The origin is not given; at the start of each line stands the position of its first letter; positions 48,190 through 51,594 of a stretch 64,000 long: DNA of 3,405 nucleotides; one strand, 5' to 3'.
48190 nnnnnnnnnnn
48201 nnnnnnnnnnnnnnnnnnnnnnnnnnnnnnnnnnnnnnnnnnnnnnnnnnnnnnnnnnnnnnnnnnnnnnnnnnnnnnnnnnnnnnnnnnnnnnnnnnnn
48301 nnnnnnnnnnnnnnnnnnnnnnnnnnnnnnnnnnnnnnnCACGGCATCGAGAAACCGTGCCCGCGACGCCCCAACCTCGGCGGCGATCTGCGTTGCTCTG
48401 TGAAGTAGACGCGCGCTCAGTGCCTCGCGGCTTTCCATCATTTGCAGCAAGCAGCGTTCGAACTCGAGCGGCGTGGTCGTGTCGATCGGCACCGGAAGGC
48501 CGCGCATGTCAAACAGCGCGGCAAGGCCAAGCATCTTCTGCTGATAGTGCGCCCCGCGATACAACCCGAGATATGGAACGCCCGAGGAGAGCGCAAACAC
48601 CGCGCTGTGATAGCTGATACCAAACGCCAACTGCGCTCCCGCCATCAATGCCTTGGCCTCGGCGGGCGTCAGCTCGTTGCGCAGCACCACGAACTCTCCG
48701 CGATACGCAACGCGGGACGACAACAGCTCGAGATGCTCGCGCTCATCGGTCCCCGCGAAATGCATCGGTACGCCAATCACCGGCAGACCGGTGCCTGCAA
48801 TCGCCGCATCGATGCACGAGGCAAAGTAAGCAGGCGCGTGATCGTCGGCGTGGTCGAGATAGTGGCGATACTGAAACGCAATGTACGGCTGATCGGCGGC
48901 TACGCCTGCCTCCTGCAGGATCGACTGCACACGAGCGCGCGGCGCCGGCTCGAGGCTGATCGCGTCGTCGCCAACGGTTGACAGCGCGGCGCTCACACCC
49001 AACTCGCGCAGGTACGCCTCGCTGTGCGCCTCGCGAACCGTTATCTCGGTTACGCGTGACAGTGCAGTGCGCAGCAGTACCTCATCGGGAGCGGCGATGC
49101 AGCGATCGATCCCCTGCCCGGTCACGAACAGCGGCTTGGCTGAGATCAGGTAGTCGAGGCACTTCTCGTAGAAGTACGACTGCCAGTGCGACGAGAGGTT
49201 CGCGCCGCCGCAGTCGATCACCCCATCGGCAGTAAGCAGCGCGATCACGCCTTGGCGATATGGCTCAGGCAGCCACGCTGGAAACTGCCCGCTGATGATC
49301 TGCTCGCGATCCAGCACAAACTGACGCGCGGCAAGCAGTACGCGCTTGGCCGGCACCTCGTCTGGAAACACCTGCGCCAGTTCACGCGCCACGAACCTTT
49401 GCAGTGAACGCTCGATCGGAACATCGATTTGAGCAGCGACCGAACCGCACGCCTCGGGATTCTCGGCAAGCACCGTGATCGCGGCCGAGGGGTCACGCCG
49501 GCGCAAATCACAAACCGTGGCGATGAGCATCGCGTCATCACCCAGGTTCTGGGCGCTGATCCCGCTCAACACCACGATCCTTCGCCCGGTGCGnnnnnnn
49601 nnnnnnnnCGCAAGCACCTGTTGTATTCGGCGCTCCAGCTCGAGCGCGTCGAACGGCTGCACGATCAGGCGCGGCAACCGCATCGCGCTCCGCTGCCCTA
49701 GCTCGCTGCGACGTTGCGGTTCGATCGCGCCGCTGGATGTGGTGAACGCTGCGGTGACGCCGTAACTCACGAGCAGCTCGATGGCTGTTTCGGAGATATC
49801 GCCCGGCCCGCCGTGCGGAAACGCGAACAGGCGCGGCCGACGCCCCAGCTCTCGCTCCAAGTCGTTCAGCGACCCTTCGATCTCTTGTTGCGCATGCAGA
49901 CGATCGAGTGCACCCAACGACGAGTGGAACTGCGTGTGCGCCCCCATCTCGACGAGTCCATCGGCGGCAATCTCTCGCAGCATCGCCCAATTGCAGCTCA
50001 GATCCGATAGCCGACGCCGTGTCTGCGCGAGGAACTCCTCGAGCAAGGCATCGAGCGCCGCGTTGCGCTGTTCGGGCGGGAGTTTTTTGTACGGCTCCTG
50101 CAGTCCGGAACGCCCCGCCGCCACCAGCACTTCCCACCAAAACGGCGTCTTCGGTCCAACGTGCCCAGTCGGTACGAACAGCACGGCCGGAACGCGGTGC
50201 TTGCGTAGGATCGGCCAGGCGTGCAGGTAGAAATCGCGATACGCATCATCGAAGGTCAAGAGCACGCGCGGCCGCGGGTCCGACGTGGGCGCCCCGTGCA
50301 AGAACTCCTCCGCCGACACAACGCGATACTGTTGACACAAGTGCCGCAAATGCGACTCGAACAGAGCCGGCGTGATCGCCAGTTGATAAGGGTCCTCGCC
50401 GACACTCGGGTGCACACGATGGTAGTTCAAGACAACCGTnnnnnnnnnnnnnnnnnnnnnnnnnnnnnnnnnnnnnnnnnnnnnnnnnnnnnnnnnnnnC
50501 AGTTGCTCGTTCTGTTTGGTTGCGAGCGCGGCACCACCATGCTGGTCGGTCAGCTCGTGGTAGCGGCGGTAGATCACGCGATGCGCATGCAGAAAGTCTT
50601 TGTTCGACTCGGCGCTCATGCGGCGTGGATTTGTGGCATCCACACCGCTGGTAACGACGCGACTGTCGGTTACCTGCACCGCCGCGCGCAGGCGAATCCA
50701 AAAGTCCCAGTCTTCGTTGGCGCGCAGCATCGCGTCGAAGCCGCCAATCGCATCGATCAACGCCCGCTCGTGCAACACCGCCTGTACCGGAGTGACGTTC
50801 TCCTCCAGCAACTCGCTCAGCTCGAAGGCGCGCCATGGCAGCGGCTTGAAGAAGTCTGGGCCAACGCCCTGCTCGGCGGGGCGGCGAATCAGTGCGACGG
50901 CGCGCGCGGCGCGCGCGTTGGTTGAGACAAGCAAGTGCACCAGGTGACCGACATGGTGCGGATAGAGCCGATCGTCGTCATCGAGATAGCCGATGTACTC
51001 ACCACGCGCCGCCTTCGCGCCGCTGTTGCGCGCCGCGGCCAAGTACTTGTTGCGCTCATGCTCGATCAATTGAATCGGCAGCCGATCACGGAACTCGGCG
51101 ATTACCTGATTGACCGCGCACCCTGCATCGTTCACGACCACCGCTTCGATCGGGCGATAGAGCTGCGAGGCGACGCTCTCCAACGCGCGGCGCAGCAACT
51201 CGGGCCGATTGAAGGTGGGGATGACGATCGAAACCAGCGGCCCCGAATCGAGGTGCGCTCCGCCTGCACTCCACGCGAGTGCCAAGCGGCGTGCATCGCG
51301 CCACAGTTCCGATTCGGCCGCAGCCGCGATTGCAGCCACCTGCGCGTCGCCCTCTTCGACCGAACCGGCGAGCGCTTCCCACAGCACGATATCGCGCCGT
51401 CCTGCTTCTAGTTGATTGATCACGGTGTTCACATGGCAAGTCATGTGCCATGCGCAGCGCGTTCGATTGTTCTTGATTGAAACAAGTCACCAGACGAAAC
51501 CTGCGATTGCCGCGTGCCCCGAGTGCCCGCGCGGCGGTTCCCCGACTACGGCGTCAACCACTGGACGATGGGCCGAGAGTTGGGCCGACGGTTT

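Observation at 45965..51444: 1293-aa four-domain polysaccharide-modifying enzyme translationally coupled to a capsule-synthesis-like gene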

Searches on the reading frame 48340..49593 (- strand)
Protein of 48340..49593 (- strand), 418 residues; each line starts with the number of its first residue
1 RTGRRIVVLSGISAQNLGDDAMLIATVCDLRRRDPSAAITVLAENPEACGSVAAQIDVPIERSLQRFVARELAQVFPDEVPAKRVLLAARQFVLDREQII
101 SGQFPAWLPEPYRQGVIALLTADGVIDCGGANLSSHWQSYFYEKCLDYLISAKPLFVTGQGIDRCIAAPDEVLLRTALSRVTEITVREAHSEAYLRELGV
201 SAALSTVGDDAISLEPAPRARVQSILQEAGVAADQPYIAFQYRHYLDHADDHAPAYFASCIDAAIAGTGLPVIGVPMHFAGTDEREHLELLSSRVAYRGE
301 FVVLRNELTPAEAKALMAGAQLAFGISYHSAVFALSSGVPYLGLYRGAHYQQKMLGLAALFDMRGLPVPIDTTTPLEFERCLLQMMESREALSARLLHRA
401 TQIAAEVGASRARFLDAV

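Call 35: search_solved_structures(query=window:48340-49593:-, max_evalue=1, show_alignments=2)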
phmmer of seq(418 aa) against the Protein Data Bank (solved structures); distinct sequences matched with E-value up to 1: 5.
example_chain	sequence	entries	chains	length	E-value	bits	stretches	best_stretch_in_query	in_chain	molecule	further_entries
3nip_A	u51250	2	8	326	0.075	15.2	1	243-368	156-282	3-guanidinopropionase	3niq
7ey1_A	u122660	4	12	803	0.77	11.9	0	62-146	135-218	Beta-D-xylosidase/beta-D-glucosidase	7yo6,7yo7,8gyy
7ey2_A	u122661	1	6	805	0.77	11.9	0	62-146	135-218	Beta-D-xylosidase/beta-D-glucosidase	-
6kj0_A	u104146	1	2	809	0.77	11.8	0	62-146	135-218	Beta-D-xylosidase/beta-D-glucosidase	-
6jbs_A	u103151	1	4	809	0.77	11.8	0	62-146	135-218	Beta-D-xylosidase/beta-D-glucosidase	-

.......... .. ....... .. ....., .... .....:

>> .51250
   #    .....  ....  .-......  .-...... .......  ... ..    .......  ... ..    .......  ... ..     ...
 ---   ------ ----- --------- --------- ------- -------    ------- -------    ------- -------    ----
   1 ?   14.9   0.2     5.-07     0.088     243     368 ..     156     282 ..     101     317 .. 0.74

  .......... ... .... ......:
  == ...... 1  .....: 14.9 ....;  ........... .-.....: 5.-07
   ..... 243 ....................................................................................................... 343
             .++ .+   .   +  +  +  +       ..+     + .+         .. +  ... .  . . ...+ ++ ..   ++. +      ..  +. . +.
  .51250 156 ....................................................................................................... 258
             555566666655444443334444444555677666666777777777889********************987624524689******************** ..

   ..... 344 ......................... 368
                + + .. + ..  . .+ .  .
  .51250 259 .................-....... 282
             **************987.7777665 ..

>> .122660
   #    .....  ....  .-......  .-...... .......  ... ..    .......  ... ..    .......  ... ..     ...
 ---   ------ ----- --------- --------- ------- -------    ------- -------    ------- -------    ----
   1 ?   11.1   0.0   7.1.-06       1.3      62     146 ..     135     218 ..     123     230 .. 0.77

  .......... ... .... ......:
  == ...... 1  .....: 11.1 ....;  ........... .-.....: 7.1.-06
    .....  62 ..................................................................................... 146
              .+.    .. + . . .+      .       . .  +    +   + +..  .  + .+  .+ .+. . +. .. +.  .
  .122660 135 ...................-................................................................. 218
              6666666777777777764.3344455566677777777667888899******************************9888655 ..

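Call 72: search_solved_structures(query=A4, max_evalue=10, show_alignments=2)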
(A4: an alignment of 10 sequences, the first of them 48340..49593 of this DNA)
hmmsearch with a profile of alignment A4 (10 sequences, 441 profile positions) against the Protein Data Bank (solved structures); distinct sequences matched with E-value up to 10: 2.
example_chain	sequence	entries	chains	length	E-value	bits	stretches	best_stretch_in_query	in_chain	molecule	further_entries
3oq2_A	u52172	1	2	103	1.9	10.1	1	25-108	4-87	CRISPR-associated protein Cas2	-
8gjg_A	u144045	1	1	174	3.2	9.4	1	373-432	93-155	gluc_A04_0005 Binder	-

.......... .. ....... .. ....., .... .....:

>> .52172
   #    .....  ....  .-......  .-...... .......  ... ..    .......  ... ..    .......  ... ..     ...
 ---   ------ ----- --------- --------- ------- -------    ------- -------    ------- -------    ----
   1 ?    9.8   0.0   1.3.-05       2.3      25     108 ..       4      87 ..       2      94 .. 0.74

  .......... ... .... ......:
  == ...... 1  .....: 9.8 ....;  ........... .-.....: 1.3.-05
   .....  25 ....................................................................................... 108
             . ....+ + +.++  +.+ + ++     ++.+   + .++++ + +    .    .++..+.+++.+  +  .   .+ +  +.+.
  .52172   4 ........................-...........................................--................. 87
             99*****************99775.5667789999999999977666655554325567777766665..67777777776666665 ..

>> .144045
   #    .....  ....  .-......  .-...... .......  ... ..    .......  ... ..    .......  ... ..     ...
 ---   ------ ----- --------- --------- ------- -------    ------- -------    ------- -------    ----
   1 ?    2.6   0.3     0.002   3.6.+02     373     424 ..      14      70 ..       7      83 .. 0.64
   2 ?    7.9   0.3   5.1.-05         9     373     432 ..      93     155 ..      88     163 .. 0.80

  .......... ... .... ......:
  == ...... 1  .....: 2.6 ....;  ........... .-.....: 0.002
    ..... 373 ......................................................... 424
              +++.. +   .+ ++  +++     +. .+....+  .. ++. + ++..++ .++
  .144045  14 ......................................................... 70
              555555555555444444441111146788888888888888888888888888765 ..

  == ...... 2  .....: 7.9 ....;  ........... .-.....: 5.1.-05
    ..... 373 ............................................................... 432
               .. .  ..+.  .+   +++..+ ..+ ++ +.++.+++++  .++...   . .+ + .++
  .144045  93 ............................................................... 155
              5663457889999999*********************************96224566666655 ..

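Call 88: search_protein_families(library=ncbifam, proteins=[window:48340-49593:-], max_evalue=0.01)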
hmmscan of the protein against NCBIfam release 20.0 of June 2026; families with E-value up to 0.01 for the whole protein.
window:48340-49593:- (418 aa): 3 families
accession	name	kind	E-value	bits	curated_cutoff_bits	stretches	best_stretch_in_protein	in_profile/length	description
TIGR03609.1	S_layer_CsaB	equivalog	3e-21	76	213.1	1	137-359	83-287/301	polysaccharide pyruvyl transferase CsaB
NF007452.0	PRK10017.1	equivalog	4.1e-06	25.9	399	1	7-366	4-370/426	colanic acid biosynthesis pyruvyl transferase WcaK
TIGR04006.1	wcaK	equivalog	0.00032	19.6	727.1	0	7-197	4-193/426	colanic acid biosynthesis pyruvyl transferase WcaK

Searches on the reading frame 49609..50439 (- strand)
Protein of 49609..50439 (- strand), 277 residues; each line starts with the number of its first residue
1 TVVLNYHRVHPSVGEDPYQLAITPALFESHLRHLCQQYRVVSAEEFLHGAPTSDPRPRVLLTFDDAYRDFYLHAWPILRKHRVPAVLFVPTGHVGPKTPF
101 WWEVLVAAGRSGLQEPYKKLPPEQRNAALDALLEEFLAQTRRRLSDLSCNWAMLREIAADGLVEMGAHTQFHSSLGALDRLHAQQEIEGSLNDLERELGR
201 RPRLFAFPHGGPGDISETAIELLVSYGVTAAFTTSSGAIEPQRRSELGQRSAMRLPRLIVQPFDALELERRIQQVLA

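Call 91: search_solved_structures(query=window:49609-50439:-, max_evalue=0.1, show_alignments=2)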
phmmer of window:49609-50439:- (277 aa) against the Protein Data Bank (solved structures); distinct sequences matched with E-value up to 0.1: 10.
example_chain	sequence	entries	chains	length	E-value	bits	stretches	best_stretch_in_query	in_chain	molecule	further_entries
4wcj_A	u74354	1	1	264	6e-14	55.2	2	2-97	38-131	Polysaccharide deacetylase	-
4u10_A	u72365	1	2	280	6.7e-10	41.9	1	19-91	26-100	Poly-beta-1,6-N-acetyl-D-glucosamine N-deacetylase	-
3vus_A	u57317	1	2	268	8.8e-09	38.2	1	2-92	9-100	Poly-beta-1,6-N-acetyl-D-glucosamine N-deacetylase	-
6dq3_A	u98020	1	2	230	4.3e-08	36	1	3-92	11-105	Polysaccharide deacetylase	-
4f9d_A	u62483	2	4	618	2.4e-07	33.6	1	2-92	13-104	Poly-beta-1,6-N-acetyl-D-glucosamine N-deacetylase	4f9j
5bu6_A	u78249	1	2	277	4.1e-07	32.8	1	49-92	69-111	BpsB (PgaB), Poly-beta-1,6-N-acetyl-D-glucosamine N-deacetylase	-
4hd5_A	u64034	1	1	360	0.00031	23.4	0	3-81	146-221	Polysaccharide deacetylase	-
4v33_A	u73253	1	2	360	0.0094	18.5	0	3-82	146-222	POLYSACCHARIDE DEACETYLASE-LIKE PROTEIN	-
6go1_A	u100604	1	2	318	0.034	16.6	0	3-80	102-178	Polysaccharide deacetylase-like protein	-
4gsn_A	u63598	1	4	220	0.093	15.2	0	70-190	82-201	Glutathione S-transferase E2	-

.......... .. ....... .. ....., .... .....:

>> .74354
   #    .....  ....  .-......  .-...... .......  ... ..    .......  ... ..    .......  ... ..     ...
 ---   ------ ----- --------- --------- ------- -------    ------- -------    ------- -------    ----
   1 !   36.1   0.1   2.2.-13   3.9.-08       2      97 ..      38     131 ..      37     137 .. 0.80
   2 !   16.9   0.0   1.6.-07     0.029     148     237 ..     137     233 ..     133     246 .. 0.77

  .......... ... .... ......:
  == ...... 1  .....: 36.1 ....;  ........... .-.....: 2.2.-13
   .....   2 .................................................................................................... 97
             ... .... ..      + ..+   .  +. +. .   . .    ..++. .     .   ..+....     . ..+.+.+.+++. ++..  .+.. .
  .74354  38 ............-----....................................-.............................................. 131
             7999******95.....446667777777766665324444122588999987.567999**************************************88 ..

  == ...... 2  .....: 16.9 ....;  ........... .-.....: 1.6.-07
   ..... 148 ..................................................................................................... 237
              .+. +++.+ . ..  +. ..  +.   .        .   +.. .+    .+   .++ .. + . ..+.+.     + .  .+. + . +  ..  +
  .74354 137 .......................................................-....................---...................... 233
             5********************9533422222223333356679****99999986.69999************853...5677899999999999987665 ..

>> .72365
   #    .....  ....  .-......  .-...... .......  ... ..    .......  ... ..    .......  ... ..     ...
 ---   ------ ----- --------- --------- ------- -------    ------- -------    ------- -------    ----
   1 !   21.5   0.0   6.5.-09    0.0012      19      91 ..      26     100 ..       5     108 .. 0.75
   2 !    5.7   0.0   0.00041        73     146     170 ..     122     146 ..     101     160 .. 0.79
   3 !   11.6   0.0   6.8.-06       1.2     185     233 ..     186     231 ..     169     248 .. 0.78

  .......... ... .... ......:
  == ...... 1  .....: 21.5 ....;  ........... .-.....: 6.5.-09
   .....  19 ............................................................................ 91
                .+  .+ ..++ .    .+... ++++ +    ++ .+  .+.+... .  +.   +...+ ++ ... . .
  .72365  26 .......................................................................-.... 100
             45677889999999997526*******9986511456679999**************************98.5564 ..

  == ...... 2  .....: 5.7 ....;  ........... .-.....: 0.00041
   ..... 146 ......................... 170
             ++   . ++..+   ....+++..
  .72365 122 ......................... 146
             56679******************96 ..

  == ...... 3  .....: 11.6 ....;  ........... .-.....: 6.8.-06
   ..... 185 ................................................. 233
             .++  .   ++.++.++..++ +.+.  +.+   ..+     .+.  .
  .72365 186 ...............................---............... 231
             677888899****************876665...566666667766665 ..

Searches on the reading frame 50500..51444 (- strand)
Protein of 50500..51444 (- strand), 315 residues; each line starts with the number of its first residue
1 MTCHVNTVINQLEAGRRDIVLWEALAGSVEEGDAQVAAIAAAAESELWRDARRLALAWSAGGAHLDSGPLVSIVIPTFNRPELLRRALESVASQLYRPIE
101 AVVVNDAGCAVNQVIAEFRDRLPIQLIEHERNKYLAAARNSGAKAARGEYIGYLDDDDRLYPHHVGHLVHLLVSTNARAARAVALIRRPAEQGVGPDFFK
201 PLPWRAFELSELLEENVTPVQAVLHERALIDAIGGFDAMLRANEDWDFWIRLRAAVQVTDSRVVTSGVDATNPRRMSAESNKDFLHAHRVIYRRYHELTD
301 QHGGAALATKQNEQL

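Call 92: search_solved_structures(query=window:50500-51444:-, max_evalue=0.001, show_alignments=1)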
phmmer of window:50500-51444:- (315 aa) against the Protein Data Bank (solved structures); distinct sequences matched with E-value up to 0.001: 18.
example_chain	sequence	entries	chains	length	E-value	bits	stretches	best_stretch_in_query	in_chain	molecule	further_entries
9jma_A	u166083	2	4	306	1.2e-20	77.1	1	70-253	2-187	GalNAc(5)-diNAcBac-PP-undecaprenol beta-1,3-glucosyltransferase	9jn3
2z87_A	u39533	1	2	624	4.4e-18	68.8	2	63-165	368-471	Chondroitin synthase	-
2z86_A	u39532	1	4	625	4.4e-18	68.8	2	63-165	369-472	Chondroitin synthase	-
5hea_A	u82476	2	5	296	7.9e-15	58.1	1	65-176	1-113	Putative glycosyltransferase (GalT1)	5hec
6p61_A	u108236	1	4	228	9.2e-10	41.4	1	64-177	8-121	Glycosyltransferase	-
6yv7_A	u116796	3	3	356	1.1e-07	34.6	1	45-243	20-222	Glycosyl transferase, family 2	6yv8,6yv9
6yv7_B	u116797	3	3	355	1.1e-07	34.6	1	45-243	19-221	Glycosyl transferase, family 2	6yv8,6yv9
3bcv_A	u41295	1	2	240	2.2e-07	33.6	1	69-159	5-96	Putative glycosyltransferase protein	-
6h1j_A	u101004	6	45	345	4.2e-07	32.7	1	70-165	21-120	Probable ss-1,3-N-acetylglucosaminyltransferase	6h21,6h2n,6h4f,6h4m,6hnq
8bz8_A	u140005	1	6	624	5.4e-07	32.3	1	71-164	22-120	Glycosyltransferase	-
8bz4_A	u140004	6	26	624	5.5e-07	32.3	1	71-164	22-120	Glycosyltransferase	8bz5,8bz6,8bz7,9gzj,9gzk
5tze_C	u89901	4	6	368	3.3e-06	29.8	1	72-161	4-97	Glycosyl transferase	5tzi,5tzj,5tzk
5tz8_A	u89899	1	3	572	6.2e-06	28.9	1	72-160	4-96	Glycosyl transferase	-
8vh7_A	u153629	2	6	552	1.3e-05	27.8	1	67-182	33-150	Heparosan synthase B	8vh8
8viw_A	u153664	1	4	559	1.4e-05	27.7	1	67-182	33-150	Heparosan synthase B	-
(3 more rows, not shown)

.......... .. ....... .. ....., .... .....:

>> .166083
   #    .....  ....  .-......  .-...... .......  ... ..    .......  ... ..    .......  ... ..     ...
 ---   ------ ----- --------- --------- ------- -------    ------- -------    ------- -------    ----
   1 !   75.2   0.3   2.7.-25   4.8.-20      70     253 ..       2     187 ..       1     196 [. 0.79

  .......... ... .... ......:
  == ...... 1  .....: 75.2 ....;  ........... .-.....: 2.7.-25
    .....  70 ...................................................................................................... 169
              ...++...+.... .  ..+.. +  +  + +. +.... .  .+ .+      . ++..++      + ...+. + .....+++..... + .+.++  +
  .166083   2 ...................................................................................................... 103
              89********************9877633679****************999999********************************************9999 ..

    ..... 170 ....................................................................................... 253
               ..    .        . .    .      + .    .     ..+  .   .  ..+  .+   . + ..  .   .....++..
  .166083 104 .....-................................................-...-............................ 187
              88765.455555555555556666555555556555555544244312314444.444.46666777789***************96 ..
